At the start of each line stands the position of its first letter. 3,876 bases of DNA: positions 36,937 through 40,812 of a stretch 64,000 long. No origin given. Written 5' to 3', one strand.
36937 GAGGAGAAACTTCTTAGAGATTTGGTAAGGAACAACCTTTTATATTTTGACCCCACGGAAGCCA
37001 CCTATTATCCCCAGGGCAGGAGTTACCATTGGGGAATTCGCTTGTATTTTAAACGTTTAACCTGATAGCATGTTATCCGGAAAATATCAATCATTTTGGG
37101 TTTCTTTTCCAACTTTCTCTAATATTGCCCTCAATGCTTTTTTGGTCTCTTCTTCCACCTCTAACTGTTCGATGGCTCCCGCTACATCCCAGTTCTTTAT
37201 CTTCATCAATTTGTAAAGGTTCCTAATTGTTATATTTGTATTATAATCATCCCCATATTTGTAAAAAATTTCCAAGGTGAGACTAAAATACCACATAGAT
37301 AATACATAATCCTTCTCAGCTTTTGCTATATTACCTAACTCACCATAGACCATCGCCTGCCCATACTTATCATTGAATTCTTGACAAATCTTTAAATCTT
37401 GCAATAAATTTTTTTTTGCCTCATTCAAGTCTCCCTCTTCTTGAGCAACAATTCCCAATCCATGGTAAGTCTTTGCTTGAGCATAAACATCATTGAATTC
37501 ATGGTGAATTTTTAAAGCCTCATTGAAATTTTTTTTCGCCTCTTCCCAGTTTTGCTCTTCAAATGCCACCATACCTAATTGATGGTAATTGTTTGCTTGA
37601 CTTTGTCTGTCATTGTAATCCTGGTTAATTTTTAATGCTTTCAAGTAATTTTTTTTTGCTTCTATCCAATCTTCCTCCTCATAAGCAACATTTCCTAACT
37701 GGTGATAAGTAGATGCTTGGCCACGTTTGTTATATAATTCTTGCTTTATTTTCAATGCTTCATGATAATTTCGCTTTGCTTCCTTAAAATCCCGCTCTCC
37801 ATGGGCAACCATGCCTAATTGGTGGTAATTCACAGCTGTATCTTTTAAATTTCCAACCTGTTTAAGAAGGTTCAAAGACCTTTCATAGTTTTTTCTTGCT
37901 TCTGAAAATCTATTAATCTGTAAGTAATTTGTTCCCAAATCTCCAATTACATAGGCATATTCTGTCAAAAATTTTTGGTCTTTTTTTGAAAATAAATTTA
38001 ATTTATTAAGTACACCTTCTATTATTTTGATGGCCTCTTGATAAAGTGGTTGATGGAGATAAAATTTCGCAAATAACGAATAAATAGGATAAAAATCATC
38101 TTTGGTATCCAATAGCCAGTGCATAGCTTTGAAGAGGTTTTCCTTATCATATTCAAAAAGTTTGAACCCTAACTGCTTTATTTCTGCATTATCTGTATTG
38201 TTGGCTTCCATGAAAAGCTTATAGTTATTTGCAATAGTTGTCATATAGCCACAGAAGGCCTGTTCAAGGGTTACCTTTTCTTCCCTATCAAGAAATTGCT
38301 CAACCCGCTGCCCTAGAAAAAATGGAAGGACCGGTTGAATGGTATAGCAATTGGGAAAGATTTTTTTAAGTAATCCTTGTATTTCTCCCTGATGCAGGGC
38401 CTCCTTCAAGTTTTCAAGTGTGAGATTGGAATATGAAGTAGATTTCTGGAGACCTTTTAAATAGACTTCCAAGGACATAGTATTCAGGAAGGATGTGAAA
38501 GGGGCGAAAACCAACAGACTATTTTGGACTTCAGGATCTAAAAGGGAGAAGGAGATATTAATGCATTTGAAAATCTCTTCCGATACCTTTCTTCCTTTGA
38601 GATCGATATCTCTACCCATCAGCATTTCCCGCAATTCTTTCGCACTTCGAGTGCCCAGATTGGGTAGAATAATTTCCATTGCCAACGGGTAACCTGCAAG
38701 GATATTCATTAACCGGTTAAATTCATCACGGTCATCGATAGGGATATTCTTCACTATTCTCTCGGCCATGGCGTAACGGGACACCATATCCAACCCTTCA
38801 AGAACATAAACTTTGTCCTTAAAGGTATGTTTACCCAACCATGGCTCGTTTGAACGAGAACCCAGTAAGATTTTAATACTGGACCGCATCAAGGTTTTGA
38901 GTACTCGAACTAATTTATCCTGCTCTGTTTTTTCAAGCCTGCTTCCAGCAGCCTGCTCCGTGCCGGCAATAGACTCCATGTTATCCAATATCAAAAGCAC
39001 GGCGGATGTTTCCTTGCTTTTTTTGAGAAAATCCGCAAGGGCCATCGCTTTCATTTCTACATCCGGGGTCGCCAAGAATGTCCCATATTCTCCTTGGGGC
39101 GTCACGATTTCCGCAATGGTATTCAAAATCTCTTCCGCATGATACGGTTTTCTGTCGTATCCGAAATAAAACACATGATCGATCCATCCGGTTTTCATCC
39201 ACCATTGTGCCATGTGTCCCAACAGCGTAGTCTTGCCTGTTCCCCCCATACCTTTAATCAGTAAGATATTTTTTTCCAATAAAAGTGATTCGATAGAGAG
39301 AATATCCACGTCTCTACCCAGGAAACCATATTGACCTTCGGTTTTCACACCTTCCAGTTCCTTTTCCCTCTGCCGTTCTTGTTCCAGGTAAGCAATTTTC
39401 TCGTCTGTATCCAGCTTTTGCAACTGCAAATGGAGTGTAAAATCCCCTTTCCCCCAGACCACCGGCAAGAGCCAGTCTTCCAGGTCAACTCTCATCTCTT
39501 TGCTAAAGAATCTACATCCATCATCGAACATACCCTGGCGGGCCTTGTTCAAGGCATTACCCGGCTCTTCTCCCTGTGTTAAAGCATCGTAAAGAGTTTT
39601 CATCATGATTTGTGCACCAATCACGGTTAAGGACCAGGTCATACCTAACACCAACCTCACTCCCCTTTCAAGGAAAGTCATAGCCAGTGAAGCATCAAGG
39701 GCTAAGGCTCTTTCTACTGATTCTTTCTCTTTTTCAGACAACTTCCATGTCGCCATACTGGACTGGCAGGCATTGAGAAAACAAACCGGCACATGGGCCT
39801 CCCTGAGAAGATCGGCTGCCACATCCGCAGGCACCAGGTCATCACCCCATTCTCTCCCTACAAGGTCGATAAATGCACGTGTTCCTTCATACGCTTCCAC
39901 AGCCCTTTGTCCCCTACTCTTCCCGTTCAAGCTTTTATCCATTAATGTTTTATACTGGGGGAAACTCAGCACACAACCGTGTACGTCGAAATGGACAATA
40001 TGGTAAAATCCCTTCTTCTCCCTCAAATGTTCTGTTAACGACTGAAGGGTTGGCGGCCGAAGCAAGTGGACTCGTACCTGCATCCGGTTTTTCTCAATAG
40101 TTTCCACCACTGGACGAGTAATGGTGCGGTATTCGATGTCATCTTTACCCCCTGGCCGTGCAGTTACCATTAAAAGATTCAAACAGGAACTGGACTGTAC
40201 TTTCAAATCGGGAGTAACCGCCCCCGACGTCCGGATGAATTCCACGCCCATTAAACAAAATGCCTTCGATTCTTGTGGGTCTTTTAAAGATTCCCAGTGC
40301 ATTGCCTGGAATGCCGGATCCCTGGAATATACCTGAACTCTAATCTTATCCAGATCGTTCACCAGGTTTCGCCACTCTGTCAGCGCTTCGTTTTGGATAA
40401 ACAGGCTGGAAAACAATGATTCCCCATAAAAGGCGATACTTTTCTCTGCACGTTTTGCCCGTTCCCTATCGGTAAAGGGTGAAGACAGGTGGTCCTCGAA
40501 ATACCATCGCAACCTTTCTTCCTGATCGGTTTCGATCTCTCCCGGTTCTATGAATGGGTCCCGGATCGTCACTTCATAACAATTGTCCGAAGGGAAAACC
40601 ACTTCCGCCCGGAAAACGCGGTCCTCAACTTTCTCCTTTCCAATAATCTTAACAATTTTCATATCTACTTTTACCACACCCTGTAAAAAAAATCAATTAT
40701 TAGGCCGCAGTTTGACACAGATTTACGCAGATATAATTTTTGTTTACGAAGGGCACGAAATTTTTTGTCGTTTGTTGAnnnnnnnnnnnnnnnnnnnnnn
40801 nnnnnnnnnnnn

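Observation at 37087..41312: Small acidic ORF plus CHAT(caspase-like)-NB-ARC-TPR giant: candidate protease-armed NLR-like immune module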

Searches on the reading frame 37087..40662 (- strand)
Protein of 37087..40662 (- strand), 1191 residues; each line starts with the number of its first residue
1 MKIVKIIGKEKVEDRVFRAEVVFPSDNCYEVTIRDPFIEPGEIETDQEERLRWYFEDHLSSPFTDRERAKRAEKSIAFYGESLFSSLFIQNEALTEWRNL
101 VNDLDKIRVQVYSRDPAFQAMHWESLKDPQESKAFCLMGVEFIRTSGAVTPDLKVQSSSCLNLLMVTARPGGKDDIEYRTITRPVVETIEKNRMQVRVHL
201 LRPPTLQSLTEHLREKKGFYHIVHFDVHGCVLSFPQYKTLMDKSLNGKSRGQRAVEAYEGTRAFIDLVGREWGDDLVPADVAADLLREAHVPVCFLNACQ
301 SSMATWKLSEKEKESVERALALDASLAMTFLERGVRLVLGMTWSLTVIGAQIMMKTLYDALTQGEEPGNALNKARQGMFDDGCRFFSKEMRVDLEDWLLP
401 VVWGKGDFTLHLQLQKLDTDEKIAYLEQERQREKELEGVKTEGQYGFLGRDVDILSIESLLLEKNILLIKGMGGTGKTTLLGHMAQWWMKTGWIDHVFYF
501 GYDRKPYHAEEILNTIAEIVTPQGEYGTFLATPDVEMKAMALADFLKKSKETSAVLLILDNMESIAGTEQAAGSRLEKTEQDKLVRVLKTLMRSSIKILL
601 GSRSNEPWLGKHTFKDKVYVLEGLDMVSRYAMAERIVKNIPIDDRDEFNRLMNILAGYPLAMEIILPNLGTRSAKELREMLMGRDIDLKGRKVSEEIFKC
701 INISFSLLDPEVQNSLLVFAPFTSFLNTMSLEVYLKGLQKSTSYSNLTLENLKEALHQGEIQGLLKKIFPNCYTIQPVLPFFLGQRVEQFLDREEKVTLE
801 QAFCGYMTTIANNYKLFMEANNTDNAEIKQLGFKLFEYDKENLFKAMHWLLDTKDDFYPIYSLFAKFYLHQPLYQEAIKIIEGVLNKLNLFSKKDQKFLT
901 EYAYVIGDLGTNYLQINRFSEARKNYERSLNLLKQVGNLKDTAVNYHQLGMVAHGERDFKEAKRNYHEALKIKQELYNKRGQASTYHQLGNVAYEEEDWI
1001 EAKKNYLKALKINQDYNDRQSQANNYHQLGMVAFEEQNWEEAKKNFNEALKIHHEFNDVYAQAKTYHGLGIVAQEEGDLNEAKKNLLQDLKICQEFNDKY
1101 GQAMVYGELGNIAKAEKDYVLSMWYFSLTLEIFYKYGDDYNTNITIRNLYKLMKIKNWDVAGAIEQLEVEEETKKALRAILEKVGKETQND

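Call 6: search_protein_families(library=pfam, proteins=[window:37087-40662:-], max_evalue=0.01)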
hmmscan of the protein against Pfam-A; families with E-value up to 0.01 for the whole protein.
window:37087-40662:- (1191 aa): 23 families
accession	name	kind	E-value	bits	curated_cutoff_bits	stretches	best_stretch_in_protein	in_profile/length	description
PF13424.12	TPR_12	-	2.9e-38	130.4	30.1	6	982-1052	2-74/77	Tetratricopeptide repeat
PF07719.23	TPR_2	-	5.6e-19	67.1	27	2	1025-1052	3-30/34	Tetratricopeptide repeat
PF00515.34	TPR_1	-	2.4e-13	49.7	27.8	2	983-1016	1-34/34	Tetratricopeptide repeat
PF12770.12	CHAT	-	2.2e-12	47.4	24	1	193-383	121-271/289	CHAT domain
PF13374.12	TPR_10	-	4.4e-11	42.9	27.5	0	946-978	5-37/42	Tetratricopeptide repeat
PF13181.12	TPR_8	-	1.8e-10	40.5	25.7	0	983-1015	1-33/34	Tetratricopeptide repeat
PF17874.7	TPR_MalT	-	3.1e-09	37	45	1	907-1090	44-228/336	MalT-like TPR region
PF10516.15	SHNi-TPR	-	4.9e-07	29.6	21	0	917-938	15-36/38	SHNi-TPR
PF20720.3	nSTAND3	-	1.1e-05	25.6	27.2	1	459-585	12-134/155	Novel STAND NTPase 3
PF05729.18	NACHT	-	1.6e-05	25.2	26.7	1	467-636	3-163/167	NACHT domain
PF13401.12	AAA_22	-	8.6e-05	23.3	27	1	464-572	5-97/130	AAA domain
PF23914.1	TPR_CcmH_CycH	-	0.00017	21.9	42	0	970-1085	37-143/158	Cytochrome c-type biogenesis protein H TPR domain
PF25199.1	nSTAND_NTPase5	-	0.00027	21.2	34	1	464-559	41-130/145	Novel STAND NTPase 5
PF13604.12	AAA_30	-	0.00086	19.5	27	1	463-571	16-105/191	AAA domain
PF07219.19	HemY_N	-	0.0014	19.1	31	0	1018-1052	54-88/107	HemY protein N-terminus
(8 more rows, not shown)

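Call 7: search_protein_families(library=padloc, proteins=[window:37087-40662:-], max_evalue=0.01)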
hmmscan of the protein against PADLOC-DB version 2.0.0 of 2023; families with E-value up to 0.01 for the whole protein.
window:37087-40662:- (1191 aa): 3 families
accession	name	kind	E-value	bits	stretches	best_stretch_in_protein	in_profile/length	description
PDLC01169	TPR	-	9.4e-18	62.5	2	1062-1160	108-206/252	TPR repeats containing protein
PDLC04140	mad8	-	0.0008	17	1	463-593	26-148/314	mads_8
PDLC01092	C3a198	-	0.0056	13.7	0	1023-1099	196-271/523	TPR protein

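Call 9: search_protein_families(library=ncbifam, proteins=[window:37087-40662:-], max_evalue=0.01)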
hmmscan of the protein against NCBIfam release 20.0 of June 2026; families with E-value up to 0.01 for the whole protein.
window:37087-40662:- (1191 aa): 10 families
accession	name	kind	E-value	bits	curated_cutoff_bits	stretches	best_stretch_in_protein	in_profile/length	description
NF041717.1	HaaA_phane_TPR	equivalog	4.7e-25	87.9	1125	1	933-1168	542-776/882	cyclophane-containing RiPP biosynthesis TPR protein HaaT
NF053520.1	HK_Porph_FimS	equivalog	7.5e-17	60.8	600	1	917-1094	98-275/618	sensor histidine kinase FimS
NF052312.1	T9SS_PorW_SprE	equivalog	9.3e-12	44.4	250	2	985-1061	292-366/716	type IX secretion system periplasmic lipoprotein PorW/SprE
TIGR02917.1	PEP_TPR_lipo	equivalog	5.1e-09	34.6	312.2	1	973-1055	455-531/899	XrtA/PEP-CTERM system TPR-repeat protein PrsT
NF053617.1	SARPRegAfsRStmc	equivalog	1.7e-08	32.9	1430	1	909-1111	742-944/986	SARP-family global regulator AfsR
TIGR02521.1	type_IV_pilW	equivalog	4.8e-08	32.8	154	1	977-1059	25-101/234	type IV pilus biogenesis/stability protein PilW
NF002725.1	PRK02603.1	equivalog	3.7e-07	30.3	143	1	1017-1122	29-132/173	photosystem I assembly protein Ycf3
NF033762.1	social_mot_Tgl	equivalog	6e-05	22.5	225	0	946-1117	68-225/252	social motility TPR repeat lipoprotein Tgl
TIGR00540.1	TPR_hemY_coli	hypoth_equivalog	0.00026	19.9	142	0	1024-1082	327-378/385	heme biosynthesis-associated TPR protein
NF040586.1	FxSxx_TPR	equivalog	0.00033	19.2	300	0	446-566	7-117/830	FxSxx-COOH system tetratricopeptide repeat protein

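Call 10: search_protein_families(library=phrogs, proteins=[window:37087-40662:-], max_evalue=0.01)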
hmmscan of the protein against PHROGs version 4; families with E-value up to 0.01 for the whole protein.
window:37087-40662:- (1191 aa): 4 families
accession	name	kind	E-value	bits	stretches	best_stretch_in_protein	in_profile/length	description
phrog_5208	-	unknown function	5.9e-08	33.1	1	909-1020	184-294/372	-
phrog_7590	-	unknown function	0.00034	21.4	0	924-1013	35-119/234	-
phrog_325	-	DNA, RNA and nucleotide metabolism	0.00049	19.5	1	422-491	453-517/986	Dda-like helicase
phrog_25280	-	unknown function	0.0046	17.5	0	982-1014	94-126/197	-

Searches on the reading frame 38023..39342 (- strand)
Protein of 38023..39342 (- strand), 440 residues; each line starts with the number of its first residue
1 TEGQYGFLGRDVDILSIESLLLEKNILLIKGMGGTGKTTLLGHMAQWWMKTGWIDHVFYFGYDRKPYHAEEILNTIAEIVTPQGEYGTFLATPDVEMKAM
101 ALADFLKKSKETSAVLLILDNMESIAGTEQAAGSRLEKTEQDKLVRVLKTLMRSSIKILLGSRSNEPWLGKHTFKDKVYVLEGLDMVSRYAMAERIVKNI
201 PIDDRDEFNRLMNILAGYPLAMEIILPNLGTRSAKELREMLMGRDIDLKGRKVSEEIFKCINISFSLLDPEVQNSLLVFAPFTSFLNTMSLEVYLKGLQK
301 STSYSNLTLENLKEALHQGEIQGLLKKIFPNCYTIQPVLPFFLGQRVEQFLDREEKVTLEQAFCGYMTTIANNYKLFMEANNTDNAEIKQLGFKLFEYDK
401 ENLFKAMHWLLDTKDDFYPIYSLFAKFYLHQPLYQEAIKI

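Call 69: search_solved_structures(query=window:38023-39342:-, max_evalue=0.01)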
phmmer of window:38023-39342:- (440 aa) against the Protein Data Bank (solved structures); distinct sequences matched with E-value up to 0.01: 0.
